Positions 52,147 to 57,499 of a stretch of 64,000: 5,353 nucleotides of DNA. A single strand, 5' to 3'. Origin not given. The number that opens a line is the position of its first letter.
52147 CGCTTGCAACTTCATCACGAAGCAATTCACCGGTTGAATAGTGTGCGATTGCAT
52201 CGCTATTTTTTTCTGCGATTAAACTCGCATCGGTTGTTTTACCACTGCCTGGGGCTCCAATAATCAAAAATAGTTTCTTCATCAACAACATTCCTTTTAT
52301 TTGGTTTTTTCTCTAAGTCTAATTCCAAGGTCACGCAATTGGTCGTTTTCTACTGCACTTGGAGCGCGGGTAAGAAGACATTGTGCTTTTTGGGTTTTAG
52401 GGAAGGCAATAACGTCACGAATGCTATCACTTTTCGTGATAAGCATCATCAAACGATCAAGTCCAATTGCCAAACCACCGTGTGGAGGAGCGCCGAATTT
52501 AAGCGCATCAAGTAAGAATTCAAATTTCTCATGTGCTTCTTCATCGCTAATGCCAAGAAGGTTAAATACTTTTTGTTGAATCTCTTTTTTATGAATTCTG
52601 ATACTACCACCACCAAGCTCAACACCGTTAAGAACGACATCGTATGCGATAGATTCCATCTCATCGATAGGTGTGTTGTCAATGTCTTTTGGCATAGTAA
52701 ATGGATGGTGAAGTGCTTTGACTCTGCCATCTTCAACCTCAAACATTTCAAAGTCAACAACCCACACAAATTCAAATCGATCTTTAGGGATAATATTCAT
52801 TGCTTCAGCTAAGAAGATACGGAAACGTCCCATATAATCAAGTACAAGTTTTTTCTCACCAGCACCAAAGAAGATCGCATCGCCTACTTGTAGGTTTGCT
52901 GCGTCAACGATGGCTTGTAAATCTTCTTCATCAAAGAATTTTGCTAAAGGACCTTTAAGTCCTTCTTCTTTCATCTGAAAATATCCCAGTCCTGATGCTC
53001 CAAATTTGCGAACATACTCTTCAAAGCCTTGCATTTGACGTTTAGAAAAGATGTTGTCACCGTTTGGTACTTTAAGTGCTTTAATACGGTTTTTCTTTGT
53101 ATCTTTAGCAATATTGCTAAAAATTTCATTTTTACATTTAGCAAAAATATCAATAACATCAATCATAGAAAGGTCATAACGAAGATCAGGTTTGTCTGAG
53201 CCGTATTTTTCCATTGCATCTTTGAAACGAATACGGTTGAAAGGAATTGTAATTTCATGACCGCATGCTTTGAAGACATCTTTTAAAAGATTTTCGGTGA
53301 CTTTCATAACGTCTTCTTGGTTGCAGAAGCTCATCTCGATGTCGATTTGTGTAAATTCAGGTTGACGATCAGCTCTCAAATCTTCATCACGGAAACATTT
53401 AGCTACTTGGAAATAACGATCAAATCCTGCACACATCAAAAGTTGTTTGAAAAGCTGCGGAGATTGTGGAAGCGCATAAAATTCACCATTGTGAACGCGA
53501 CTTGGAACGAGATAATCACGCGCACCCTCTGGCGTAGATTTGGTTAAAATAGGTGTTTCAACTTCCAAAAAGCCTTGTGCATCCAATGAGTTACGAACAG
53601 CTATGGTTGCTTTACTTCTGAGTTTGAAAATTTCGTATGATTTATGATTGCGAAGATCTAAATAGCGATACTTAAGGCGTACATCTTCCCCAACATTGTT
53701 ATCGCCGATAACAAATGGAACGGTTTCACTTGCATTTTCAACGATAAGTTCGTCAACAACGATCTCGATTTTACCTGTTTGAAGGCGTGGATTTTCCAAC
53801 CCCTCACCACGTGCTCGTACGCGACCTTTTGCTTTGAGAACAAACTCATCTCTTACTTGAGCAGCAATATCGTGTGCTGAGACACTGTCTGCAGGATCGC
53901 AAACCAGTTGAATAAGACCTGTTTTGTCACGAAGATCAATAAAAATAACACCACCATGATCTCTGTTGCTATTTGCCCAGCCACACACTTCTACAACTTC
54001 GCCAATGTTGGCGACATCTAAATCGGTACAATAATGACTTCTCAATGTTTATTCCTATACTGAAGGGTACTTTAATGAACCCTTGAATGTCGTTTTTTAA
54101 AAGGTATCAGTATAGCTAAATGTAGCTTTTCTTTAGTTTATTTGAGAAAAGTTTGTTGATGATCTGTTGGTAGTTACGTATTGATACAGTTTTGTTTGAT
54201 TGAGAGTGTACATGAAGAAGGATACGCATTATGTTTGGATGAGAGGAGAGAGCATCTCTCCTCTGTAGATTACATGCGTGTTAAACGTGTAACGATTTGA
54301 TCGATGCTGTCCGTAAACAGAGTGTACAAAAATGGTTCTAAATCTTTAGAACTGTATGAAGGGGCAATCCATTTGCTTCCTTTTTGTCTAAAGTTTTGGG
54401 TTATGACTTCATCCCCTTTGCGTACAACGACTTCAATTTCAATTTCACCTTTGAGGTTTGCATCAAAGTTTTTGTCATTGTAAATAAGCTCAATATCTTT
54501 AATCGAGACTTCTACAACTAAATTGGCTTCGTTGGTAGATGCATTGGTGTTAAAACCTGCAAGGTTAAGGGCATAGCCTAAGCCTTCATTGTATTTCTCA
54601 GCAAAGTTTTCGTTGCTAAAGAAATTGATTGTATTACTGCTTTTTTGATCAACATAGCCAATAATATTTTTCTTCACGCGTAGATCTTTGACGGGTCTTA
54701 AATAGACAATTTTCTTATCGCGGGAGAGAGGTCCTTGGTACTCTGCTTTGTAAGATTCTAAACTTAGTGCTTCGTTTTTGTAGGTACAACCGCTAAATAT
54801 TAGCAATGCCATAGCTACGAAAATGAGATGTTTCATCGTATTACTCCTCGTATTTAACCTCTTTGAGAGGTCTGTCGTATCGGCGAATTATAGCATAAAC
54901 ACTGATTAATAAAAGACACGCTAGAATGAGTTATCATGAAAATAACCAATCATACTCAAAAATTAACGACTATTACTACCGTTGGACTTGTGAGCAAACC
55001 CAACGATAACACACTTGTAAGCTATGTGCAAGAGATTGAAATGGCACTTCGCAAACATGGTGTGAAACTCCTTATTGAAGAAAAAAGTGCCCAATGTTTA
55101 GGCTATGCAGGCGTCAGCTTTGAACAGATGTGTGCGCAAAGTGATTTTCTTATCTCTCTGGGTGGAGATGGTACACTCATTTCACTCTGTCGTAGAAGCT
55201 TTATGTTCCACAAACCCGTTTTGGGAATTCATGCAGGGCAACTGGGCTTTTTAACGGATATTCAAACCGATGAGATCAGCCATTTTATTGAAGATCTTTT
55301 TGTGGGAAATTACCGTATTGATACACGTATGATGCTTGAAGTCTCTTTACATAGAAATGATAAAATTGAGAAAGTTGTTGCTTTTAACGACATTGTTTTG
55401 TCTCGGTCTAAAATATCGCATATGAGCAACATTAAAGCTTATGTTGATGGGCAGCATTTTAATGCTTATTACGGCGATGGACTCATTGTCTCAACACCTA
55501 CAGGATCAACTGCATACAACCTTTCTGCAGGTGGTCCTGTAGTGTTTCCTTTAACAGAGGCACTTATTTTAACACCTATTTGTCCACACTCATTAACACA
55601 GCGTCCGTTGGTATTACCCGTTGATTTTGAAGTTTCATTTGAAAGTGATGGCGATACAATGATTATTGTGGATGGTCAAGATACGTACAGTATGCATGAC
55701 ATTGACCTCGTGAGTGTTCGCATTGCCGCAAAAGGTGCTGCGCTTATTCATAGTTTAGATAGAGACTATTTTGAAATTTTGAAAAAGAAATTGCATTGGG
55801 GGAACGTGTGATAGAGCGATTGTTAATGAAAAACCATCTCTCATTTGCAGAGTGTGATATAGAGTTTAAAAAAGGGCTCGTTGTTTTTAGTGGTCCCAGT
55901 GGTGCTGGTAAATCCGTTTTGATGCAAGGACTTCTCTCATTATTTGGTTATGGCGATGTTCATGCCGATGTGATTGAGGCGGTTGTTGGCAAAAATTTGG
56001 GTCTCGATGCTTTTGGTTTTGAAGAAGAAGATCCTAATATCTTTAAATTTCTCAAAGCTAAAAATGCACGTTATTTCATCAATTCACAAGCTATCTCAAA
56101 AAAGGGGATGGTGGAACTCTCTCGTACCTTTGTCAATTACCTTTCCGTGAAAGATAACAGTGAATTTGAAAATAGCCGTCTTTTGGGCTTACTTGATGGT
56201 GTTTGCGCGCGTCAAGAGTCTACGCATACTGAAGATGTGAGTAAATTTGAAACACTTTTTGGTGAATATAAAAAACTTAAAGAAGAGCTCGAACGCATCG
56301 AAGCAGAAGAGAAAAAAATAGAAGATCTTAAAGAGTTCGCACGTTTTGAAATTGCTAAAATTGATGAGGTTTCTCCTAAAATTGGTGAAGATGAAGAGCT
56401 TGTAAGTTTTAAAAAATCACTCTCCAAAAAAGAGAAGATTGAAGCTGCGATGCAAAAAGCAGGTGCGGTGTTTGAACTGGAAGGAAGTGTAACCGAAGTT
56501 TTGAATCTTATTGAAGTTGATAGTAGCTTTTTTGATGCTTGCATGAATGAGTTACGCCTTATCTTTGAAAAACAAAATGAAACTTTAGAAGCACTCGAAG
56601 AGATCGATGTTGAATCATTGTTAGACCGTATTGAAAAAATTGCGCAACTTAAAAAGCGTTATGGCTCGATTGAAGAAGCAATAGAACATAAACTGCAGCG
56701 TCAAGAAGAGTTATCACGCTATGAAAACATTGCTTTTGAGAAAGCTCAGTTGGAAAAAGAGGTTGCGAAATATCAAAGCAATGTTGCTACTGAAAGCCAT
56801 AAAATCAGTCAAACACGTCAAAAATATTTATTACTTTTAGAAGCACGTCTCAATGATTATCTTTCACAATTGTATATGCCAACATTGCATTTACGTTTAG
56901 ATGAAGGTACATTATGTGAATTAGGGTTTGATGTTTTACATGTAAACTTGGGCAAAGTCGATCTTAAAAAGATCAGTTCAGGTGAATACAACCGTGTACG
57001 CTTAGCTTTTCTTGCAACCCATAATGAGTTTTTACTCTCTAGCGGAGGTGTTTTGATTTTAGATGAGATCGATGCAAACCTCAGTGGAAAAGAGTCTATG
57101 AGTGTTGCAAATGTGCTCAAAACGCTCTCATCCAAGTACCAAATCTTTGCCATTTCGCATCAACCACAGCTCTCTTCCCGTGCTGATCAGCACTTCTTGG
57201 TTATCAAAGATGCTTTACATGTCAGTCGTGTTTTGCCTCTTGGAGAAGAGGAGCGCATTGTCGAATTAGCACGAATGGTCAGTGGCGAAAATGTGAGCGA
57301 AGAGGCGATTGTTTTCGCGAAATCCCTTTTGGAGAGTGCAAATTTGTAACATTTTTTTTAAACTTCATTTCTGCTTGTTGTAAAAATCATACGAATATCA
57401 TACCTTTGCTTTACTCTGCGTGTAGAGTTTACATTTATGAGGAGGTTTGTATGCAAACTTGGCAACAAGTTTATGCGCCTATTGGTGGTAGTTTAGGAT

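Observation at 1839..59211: Strongly over-represented palindrome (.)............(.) in intergenic gaps and inside genes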

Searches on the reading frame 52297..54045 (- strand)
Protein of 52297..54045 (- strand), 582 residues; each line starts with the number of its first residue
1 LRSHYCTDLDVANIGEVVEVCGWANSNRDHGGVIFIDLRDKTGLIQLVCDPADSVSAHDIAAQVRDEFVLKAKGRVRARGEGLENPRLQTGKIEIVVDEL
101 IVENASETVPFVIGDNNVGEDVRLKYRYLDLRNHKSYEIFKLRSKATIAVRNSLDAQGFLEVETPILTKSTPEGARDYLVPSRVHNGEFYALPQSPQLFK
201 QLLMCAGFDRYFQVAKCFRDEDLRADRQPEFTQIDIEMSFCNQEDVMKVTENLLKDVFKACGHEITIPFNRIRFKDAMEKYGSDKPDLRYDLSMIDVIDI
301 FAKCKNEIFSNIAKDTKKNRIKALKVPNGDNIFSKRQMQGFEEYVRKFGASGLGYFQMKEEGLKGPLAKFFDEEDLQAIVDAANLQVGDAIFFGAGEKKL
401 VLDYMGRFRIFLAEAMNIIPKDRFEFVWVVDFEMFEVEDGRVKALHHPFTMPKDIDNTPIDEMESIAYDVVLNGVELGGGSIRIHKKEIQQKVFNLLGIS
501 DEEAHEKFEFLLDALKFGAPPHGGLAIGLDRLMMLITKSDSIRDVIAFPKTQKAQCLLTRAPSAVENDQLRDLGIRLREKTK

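Call 31: search_protein_families(library=pfam, proteins=[window:52297-54045:-], max_evalue=0.001)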
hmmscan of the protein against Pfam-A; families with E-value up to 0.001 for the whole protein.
window:52297-54045:- (582 aa): 4 families
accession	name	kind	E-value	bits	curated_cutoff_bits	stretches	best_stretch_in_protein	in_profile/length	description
PF00152.25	tRNA-synt_2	-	4.1e-127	423.9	25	1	120-552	2-308/308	tRNA synthetases class II (D, K and N)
PF02938.19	GAD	-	1.9e-23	82.9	23.4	1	310-405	2-95/95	GAD domain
PF01336.31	tRNA_anti-codon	-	2.7e-15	56.5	27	1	18-101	1-73/75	OB-fold nucleic acid binding domain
PF01409.25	tRNA-synt_2d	-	0.00035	20.6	19.8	0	210-271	104-164/246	tRNA synthetases class II core domain (F)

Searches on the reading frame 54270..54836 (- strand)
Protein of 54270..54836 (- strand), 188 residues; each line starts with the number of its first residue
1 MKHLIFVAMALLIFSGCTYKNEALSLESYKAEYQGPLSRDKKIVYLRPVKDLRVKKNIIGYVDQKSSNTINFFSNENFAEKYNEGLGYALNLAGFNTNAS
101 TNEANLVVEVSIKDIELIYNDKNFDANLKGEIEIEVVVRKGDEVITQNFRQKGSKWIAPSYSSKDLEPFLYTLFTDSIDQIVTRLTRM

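Call 31: search_protein_families(library=pfam, proteins=[window:54270-54836:-], max_evalue=0.001)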
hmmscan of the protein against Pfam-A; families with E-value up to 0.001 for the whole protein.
window:54270-54836:- (188 aa): 1 family
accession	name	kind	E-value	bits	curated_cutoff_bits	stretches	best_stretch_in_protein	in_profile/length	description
PF03923.18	Lipoprotein_16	-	1.6e-10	41.4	25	1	49-182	20-149/159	Uncharacterized lipoprotein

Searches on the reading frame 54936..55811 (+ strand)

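Call 31: search_protein_families(library=pfam, proteins=[window:54936-55811:+], max_evalue=0.001)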
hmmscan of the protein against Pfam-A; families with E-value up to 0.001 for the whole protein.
window:54936-55811:+ (291 aa): 2 families
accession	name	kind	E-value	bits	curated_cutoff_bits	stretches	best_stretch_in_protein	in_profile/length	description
PF20143.4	NAD_kinase_C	-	8.5e-30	103.5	23.7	1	151-272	2-125/126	ATP-NAD kinase C-terminal domain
PF01513.26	NAD_kinase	-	6.8e-12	46.3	25.5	1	16-126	1-130/130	ATP-NAD kinase N-terminal domain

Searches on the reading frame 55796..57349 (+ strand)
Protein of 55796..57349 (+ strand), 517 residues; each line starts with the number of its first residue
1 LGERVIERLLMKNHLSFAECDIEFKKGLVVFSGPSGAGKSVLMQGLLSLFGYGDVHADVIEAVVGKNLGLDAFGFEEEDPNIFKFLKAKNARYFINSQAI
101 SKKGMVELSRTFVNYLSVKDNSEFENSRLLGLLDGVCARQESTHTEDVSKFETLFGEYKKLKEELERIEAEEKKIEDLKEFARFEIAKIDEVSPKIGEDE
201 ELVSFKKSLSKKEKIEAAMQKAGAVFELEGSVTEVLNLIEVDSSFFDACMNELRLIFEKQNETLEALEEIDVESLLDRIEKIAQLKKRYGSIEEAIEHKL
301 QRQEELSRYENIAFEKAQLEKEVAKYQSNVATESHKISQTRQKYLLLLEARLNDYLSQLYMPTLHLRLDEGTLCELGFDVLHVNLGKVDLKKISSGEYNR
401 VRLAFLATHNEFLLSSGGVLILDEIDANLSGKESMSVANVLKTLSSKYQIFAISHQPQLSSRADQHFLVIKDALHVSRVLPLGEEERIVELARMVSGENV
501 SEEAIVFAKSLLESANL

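Call 8: find_encoding_contigs(protein=window:55796-57349:+, flank=10000, max_places=6)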
Protein window:55796-57349:+ (517 aa): 1 contig read that carries it; 1 place shown.
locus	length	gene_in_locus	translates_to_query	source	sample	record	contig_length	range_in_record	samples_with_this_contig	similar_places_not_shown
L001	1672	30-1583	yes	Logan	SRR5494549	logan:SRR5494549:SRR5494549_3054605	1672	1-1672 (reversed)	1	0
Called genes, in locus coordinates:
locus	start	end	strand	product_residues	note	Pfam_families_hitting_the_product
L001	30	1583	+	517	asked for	PF02463:SMC_N, PF13175:AAA_15 (weak), PF13476:AAA_23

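Call 10: search_protein_families(library=ncbifam, proteins=[window:55796-57349:+], max_evalue=0.00001)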
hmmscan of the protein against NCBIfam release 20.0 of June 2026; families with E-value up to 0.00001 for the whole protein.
window:55796-57349:+ (517 aa): 5 families
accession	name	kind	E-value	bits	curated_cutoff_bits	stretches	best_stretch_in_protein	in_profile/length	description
TIGR00634.1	recN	equivalog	3e-55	188.2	407.85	1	6-513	2-562/563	DNA repair protein RecN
NF008121.0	PRK10869.1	equivalog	5.3e-26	91.3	418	1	12-513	8-552/553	DNA repair protein RecN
TIGR02169.1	SMC_prok_A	equivalog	3.1e-09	35.1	729.4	0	6-51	2-48/1165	chromosome segregation protein SMC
TIGR02857.1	CydD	equivalog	1.4e-07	30.9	435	0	391-466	457-526/529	thiol reductant ABC exporter subunit CydD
NF002244.0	PRK01156.1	equivalog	1.3e-06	26.8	847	0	5-331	2-329/895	DNA double-strand break repair ATPase Rad50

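Call 58: find_related_loci(query=window:55796-57349:+, collection=metagenome_contigs, flank=10000)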
Query window:55796-57349:+ (517 aa) in metagenome_contigs; peptide patterns used: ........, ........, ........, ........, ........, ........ (x = any residue, [..] = any of these).
134 stretches matched a pattern; 26 encode a relative of the query (tblastn E <= 1e-3); 24 distinct loci.
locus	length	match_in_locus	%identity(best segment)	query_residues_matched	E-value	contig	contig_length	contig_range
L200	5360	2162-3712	89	1-517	0e+0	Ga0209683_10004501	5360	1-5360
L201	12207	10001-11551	89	1-517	0e+0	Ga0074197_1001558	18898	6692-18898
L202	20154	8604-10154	89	1-517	0e+0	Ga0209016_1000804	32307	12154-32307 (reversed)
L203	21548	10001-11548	88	1-516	0e+0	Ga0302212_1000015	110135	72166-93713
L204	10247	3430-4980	87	1-517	0e+0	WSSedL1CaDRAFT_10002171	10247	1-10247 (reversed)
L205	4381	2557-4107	86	1-517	0e+0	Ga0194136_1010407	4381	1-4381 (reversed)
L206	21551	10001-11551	86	1-517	0e+0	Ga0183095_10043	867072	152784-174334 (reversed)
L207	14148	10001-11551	86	1-517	0e+0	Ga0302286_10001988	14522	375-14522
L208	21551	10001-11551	86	1-517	0e+0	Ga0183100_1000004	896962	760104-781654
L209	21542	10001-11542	81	1-514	0e+0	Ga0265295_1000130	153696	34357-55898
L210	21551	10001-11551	74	1-517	0e+0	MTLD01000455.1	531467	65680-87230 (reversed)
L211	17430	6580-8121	71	1-515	0e+0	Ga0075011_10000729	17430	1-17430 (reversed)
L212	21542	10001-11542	71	1-515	0e+0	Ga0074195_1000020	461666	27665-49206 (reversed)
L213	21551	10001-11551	88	1-517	0e+0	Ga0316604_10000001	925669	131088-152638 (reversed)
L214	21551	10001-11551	74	1-517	0e+0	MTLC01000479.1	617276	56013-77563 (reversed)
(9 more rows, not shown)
